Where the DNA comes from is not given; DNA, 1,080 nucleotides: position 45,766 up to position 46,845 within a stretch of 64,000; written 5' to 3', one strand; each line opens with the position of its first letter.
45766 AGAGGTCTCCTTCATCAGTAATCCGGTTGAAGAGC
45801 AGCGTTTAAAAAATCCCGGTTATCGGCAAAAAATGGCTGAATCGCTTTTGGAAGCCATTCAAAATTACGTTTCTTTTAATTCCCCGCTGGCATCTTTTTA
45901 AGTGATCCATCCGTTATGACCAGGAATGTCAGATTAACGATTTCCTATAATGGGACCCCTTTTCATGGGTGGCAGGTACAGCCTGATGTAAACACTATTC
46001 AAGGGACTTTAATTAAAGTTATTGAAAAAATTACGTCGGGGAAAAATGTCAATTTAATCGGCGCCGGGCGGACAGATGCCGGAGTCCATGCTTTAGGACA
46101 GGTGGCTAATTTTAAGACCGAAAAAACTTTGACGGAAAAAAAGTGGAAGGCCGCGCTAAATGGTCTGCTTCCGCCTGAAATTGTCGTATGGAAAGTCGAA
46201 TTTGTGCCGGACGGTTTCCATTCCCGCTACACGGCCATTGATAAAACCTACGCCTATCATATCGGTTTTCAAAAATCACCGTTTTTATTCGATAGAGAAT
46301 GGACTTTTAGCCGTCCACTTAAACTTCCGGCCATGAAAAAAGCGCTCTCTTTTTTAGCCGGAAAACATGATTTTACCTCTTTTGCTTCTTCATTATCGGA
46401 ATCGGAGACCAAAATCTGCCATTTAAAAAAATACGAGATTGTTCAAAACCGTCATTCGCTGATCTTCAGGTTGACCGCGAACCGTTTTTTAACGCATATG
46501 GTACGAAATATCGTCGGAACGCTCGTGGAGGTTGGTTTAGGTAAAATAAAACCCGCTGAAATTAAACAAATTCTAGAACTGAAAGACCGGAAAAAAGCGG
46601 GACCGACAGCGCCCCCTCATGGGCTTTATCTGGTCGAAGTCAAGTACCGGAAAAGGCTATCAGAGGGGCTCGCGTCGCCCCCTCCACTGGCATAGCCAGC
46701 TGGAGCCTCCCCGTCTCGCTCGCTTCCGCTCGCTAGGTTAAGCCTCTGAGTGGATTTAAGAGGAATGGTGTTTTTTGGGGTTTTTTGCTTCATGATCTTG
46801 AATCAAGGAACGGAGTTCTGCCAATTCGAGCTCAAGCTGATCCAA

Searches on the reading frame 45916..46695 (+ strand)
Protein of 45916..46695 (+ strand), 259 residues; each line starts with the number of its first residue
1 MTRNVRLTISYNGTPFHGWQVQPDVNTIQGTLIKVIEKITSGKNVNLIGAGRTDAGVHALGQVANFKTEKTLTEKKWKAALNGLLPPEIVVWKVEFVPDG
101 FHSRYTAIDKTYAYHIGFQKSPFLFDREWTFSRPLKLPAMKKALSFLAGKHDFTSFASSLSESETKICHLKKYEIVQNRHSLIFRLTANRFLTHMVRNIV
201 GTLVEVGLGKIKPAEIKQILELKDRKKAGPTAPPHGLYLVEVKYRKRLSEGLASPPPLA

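Call 60: find_encoding_contigs(protein=window:45916-46695:+, flank=10000, max_places=4)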
Protein window:45916-46695:+ (259 aa): 1 contig read that carries it; 1 place shown.
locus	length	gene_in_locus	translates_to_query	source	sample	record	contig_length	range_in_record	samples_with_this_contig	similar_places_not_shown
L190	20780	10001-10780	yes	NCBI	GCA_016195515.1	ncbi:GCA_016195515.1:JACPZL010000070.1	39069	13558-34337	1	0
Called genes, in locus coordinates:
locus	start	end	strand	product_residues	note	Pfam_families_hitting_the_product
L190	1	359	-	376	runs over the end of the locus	PF01855:POR_N, PF02780:Transketolase_C, PF17147:PFOR_II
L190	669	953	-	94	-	-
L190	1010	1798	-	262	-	PF02548:Pantoate_transf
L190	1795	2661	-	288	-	PF00763:THF_DHG_CYH, PF02882:THF_DHG_CYH_C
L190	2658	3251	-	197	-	PF01812:5-FTHF_cyc-lig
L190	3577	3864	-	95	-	PF00216:Bac_DNA_binding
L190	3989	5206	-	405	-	PF00579:tRNA-synt_1b, PF22421:SYY_C-terminal (weak)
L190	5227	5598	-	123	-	PF14520:HHH_5 (faint), PF12836:HHH_3, PF00633:HHH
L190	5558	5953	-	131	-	PF01597:GCV_H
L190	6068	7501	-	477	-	PF13450:NAD_binding_8 (faint)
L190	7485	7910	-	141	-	PF00334:NDK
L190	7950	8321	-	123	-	PF01242:PTPS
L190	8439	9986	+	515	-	PF01520:Amidase_3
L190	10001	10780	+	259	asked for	PF01416:PseudoU_synth_1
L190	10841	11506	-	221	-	PF06426:SATase_N (weak), PF00132:Hexapep, PF14602:Hexapep_2 (weak)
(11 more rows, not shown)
